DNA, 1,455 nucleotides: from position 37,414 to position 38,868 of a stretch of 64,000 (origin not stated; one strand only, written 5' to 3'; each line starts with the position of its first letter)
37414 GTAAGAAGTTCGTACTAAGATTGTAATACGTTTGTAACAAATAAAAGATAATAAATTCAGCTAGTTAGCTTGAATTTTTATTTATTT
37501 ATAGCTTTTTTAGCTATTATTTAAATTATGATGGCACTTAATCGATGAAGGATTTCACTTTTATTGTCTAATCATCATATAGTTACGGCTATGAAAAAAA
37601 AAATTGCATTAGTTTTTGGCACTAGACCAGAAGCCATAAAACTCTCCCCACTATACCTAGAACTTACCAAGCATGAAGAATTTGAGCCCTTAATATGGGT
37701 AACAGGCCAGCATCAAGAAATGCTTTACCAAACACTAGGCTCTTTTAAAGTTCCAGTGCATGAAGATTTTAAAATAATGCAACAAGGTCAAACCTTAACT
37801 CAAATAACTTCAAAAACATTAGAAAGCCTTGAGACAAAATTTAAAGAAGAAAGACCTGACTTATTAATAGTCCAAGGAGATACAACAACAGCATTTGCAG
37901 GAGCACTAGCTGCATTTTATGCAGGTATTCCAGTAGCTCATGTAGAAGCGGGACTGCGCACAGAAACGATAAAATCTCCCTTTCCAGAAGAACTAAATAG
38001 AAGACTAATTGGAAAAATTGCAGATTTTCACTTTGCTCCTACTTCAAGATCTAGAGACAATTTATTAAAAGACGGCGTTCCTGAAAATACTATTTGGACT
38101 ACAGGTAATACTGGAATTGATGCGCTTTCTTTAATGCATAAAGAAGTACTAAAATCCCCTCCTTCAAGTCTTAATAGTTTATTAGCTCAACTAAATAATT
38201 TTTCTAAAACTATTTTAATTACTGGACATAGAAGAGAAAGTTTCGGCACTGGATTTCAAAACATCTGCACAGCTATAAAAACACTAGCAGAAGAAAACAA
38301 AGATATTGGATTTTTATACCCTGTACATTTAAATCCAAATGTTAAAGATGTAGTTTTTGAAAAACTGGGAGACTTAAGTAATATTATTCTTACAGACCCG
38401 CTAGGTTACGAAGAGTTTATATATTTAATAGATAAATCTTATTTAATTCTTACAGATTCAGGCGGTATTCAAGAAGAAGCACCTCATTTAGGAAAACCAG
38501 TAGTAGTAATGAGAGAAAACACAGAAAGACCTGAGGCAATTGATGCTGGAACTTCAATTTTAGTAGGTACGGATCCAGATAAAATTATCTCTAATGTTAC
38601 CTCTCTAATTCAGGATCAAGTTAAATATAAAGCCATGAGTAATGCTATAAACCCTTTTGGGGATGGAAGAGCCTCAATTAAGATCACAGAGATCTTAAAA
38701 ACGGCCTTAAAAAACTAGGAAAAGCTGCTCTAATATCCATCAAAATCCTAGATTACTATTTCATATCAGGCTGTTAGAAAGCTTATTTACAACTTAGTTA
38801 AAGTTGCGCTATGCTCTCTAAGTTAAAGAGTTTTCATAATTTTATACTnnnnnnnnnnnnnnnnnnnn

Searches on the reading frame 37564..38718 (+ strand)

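Call 15: search_protein_families(library=ncbifam, proteins=[window:37564-38718:+], max_evalue=0.00001)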
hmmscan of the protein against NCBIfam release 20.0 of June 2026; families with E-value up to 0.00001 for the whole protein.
window:37564-38718:+ (384 aa): 3 families
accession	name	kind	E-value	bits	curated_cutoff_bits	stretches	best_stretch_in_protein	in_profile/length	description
TIGR00236.1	wecB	equivalog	2.9e-141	470.9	210.15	1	13-380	2-364/366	non-hydrolyzing UDP-N-acetylglucosamine 2-epimerase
TIGR03568.1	NeuC_NnaA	equivalog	1.1e-31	110.1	235.9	1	12-378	1-365/365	UDP-N-acetylglucosamine 2-epimerase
NF046086.1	BFO_1060_trans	domain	8.2e-06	25.2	200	0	91-224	41-172/365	BFO_1060 family glycosyltransferase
